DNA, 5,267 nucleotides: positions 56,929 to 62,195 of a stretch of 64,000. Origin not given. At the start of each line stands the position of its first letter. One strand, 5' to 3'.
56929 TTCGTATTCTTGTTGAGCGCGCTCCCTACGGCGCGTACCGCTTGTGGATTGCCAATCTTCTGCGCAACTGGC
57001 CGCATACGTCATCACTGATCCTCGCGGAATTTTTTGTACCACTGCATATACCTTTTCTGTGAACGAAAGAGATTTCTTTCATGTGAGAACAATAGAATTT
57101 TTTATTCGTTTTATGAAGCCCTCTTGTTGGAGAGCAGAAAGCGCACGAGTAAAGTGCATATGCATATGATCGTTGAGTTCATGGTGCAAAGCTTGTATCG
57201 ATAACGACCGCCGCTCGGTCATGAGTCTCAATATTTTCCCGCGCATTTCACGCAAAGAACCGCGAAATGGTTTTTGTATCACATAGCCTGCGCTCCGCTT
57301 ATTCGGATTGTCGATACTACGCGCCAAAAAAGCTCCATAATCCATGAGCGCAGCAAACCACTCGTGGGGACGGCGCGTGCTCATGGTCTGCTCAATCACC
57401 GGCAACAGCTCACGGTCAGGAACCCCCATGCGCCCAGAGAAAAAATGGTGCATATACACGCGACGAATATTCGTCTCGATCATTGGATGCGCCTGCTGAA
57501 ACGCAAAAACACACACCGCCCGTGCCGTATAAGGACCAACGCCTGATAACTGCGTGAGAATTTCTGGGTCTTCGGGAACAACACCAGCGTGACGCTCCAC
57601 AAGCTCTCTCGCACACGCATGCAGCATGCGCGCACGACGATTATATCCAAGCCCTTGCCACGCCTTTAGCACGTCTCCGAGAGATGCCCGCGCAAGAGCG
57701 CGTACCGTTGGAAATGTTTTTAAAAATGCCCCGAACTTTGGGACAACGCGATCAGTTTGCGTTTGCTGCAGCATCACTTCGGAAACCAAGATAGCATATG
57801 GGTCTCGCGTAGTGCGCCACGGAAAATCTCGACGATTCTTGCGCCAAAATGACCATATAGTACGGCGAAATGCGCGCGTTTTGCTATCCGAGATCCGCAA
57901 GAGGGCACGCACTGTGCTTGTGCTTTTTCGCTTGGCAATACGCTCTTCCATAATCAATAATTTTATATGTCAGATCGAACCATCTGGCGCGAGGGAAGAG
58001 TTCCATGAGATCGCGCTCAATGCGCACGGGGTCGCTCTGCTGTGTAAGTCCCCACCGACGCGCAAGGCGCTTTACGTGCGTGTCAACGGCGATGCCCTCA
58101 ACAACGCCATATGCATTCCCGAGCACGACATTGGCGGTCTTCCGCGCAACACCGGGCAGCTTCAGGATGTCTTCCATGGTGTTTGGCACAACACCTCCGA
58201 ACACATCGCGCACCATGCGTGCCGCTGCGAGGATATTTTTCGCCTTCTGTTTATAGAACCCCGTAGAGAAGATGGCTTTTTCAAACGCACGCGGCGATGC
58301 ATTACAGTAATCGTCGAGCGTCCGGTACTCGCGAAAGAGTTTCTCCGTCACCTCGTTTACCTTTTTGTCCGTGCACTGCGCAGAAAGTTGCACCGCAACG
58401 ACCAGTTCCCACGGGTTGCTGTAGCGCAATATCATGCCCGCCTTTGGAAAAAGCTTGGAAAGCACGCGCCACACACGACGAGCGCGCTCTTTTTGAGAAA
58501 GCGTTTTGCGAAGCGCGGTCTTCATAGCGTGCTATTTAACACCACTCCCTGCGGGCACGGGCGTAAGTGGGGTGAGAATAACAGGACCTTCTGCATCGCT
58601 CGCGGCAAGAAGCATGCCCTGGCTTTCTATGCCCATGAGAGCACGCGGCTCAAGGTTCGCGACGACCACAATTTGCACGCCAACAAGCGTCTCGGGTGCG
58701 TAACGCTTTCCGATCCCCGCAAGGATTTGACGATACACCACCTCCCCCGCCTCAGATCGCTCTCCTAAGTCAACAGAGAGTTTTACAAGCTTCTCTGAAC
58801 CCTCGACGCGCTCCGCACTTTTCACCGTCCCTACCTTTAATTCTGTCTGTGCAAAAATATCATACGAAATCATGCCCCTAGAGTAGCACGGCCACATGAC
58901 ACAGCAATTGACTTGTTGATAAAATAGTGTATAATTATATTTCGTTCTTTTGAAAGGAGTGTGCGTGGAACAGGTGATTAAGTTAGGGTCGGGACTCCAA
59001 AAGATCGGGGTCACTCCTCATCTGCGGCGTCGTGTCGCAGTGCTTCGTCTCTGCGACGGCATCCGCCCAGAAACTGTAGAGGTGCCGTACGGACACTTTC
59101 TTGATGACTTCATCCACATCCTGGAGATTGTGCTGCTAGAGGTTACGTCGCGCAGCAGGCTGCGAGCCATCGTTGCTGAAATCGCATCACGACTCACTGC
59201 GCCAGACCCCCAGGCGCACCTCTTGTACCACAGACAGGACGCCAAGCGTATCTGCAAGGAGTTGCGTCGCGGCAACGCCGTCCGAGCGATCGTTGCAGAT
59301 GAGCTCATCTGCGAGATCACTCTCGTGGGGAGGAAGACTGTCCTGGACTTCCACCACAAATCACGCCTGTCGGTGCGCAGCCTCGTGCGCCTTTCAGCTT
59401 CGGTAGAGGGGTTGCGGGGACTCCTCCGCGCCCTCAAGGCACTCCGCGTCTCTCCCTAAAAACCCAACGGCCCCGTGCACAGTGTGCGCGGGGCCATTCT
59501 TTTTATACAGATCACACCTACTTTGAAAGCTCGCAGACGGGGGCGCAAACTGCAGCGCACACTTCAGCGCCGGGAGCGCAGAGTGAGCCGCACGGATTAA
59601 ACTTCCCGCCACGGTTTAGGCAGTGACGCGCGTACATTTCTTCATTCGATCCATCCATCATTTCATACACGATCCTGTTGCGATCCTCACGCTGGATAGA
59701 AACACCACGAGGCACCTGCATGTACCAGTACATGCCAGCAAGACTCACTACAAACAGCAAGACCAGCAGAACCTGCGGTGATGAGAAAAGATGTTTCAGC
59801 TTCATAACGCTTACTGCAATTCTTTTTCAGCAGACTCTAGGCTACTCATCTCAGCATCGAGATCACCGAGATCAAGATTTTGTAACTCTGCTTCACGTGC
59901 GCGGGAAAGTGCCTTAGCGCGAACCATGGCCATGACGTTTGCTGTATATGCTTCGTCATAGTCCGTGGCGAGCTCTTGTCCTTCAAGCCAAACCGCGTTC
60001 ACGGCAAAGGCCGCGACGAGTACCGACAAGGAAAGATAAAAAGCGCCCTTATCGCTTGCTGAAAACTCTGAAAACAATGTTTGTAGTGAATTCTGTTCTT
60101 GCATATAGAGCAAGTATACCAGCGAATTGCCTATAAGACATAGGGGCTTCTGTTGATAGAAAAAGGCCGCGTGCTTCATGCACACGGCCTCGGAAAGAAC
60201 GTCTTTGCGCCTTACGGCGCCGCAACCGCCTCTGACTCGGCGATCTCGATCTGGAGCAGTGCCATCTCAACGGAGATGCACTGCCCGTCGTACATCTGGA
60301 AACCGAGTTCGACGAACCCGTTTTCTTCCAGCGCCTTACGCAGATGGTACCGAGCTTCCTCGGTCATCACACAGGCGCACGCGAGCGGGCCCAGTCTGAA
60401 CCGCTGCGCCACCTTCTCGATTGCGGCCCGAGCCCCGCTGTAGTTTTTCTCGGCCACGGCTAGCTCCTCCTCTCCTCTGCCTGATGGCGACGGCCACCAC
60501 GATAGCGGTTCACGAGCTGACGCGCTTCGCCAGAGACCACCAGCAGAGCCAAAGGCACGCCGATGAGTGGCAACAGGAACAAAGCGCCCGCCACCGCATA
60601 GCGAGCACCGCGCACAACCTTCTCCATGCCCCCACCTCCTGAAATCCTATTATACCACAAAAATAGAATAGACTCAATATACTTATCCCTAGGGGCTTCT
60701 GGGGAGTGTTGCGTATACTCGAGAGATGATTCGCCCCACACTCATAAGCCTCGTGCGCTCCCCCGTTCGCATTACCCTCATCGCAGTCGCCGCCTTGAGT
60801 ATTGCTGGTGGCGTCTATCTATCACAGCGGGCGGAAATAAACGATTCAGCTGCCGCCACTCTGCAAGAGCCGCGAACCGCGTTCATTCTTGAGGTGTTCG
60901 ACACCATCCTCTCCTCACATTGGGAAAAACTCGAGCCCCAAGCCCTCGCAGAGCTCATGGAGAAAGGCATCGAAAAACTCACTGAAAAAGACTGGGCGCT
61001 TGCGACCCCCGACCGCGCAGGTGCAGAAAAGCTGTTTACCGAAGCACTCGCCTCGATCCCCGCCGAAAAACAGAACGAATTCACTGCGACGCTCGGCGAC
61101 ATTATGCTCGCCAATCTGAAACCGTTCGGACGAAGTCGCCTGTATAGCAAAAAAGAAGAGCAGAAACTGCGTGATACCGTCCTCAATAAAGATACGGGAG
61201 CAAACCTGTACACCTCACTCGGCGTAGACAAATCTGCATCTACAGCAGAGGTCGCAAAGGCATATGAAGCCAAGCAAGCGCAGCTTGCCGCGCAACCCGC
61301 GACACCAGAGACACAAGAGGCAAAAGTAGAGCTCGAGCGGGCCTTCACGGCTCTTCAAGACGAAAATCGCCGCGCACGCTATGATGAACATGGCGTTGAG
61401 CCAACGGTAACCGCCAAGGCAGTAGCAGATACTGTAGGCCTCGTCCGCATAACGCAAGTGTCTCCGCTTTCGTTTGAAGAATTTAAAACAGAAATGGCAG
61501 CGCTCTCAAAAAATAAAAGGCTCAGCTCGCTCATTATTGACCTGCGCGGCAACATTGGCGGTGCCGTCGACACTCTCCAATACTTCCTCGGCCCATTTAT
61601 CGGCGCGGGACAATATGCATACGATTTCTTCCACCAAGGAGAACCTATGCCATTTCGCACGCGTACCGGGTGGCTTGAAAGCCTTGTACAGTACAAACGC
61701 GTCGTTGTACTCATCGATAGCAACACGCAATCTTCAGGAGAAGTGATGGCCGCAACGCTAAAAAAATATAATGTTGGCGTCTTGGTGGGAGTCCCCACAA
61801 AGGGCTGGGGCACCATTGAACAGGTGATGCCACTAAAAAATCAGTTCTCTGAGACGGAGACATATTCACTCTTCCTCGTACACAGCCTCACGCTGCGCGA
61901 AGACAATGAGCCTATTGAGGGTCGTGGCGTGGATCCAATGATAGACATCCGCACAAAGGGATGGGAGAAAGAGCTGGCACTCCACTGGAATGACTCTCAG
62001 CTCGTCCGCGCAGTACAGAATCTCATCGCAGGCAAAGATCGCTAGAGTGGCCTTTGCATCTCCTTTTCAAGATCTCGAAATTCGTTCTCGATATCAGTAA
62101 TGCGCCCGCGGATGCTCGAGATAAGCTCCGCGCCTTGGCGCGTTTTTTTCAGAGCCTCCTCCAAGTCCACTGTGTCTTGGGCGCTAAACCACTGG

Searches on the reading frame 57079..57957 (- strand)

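Call 16: search_protein_families(library=pfam, proteins=[window:57079-57957:-], max_evalue=0.001)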
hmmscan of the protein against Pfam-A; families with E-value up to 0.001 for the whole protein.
window:57079-57957:- (292 aa): 2 families
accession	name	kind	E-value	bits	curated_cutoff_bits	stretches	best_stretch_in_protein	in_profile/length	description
PF00730.31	HhH-GPD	-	1.6e-15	57.8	26.2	1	58-174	1-89/108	HhH-GPD superfamily base excision DNA repair protein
PF00633.29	HHH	-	2.9e-06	27.3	24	1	122-149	1-28/30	Helix-hairpin-helix motif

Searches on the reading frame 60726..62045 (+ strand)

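Call 12: search_protein_families(library=pfam, proteins=[window:60726-62045:+], max_evalue=0.001)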
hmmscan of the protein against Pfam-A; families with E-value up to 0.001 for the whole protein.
window:60726-62045:+ (439 aa): 2 families
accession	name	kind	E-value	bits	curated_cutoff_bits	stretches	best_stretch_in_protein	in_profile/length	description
PF03572.23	Peptidase_S41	-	1e-22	80.9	24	1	237-407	2-164/165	Peptidase family S41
PF00226.36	DnaJ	-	7.2e-07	29.7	27.8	1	160-220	1-63/63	DnaJ domain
